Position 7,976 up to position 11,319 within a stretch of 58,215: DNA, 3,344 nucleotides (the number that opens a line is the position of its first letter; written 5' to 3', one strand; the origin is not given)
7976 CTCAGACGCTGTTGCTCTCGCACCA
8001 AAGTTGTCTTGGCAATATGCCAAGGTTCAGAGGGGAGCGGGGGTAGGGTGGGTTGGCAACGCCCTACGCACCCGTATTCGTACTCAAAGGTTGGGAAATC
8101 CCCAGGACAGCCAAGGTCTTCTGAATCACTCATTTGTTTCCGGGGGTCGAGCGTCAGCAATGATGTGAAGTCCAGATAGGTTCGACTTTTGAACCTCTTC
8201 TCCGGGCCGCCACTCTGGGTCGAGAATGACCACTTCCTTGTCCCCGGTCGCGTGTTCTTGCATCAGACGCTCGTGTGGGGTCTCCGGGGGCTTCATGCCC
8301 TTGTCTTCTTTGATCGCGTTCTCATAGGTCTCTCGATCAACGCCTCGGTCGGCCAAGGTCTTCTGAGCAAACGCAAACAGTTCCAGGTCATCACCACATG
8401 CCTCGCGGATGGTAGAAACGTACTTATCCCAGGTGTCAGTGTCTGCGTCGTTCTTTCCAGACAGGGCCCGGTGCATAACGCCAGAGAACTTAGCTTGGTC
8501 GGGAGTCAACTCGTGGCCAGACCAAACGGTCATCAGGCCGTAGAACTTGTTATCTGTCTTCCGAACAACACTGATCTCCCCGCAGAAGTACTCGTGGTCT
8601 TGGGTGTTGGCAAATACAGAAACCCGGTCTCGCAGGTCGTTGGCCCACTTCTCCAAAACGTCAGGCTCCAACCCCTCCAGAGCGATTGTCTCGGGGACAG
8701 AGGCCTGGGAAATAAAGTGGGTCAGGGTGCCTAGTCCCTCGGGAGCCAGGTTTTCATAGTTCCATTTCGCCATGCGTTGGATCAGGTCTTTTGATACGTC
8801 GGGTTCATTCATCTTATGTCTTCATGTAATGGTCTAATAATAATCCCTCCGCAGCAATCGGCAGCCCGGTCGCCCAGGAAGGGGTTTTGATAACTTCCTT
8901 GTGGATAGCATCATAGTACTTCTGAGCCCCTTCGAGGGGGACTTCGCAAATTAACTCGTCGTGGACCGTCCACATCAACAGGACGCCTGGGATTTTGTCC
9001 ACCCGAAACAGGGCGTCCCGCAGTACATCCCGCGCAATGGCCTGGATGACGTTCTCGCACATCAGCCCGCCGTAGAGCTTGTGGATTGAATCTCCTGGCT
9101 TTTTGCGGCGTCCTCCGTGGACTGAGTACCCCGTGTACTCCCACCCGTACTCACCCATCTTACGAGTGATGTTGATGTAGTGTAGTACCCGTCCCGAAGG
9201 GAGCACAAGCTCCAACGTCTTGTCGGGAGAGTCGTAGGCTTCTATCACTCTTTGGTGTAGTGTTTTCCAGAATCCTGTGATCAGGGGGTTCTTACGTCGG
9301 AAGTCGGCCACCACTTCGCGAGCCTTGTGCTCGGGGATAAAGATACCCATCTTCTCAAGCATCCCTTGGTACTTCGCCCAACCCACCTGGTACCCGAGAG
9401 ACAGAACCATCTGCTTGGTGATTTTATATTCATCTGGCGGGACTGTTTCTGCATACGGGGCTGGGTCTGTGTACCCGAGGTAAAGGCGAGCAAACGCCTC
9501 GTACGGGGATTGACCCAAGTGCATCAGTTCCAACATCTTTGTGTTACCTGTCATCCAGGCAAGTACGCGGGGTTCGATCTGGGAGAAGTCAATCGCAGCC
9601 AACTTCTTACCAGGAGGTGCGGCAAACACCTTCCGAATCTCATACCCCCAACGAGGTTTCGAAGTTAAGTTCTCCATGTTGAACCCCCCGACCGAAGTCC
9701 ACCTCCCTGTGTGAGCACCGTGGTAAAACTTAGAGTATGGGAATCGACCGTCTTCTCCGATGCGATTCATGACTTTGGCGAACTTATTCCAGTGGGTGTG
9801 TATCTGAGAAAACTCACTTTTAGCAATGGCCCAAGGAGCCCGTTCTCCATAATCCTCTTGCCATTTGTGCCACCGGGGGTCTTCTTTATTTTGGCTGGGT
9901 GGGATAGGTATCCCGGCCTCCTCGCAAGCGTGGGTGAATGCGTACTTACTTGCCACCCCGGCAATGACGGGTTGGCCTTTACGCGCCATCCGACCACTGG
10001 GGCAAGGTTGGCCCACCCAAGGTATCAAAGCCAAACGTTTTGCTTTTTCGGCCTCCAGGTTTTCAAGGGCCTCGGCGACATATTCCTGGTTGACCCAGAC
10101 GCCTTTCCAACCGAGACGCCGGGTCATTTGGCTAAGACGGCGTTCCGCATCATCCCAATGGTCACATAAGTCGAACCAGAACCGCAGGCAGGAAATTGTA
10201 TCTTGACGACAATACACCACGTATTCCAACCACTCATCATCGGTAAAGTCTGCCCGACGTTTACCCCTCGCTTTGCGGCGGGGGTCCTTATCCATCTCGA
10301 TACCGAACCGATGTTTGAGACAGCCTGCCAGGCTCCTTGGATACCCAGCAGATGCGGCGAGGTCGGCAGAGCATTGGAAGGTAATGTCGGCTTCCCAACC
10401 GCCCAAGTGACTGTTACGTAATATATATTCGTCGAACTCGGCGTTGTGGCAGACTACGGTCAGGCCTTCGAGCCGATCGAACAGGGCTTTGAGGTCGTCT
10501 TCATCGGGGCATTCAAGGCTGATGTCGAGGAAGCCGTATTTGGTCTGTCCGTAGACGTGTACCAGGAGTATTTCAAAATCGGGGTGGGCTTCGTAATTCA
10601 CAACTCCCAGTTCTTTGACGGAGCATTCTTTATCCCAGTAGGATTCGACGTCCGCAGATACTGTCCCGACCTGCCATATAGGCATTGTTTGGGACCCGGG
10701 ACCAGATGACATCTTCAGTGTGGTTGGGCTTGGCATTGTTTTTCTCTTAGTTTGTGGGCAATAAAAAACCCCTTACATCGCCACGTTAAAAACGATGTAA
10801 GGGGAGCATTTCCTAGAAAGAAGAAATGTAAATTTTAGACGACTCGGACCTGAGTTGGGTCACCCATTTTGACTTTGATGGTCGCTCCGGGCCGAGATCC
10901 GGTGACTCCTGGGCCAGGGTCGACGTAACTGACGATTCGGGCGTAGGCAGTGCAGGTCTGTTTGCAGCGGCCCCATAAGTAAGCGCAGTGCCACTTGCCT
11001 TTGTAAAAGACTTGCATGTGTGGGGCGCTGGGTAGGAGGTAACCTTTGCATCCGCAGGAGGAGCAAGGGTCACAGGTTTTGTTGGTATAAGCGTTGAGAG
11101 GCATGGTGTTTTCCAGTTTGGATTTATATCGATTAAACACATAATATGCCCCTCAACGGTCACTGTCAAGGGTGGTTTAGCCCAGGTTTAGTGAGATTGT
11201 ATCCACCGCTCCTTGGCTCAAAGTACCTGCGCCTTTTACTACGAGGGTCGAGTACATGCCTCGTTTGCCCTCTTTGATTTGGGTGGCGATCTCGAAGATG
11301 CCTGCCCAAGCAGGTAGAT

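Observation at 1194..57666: Extreme genome-wide over-representation of the palindrome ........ (core of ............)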

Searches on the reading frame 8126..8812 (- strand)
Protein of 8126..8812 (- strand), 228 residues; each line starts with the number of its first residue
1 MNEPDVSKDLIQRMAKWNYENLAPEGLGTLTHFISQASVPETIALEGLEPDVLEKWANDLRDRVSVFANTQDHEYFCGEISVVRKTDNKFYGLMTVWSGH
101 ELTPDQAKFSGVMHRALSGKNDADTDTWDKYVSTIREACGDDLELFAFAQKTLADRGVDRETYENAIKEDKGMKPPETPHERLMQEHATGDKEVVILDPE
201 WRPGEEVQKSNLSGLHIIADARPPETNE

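Call 14: search_protein_families(library=pfam, max_evalue=0.01, proteins=[window:8126-8812:-])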
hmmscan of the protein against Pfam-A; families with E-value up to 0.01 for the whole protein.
window:8126-8812:- (228 aa): 0 families

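Call 68: search_protein_families(library=ncbifam, max_evalue=0.01, proteins=[window:8126-8812:-])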
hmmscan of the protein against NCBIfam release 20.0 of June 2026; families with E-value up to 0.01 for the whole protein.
window:8126-8812:- (228 aa): 0 families

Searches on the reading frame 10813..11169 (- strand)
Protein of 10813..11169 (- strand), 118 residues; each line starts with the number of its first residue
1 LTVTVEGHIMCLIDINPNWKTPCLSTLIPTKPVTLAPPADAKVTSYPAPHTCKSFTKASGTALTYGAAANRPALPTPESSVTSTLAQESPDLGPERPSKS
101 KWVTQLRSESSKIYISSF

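Call 34: search_protein_families(library=pfam, max_evalue=0.01, proteins=[window:10813-11169:-])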
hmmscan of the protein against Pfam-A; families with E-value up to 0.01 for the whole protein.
window:10813-11169:- (118 aa): 0 families
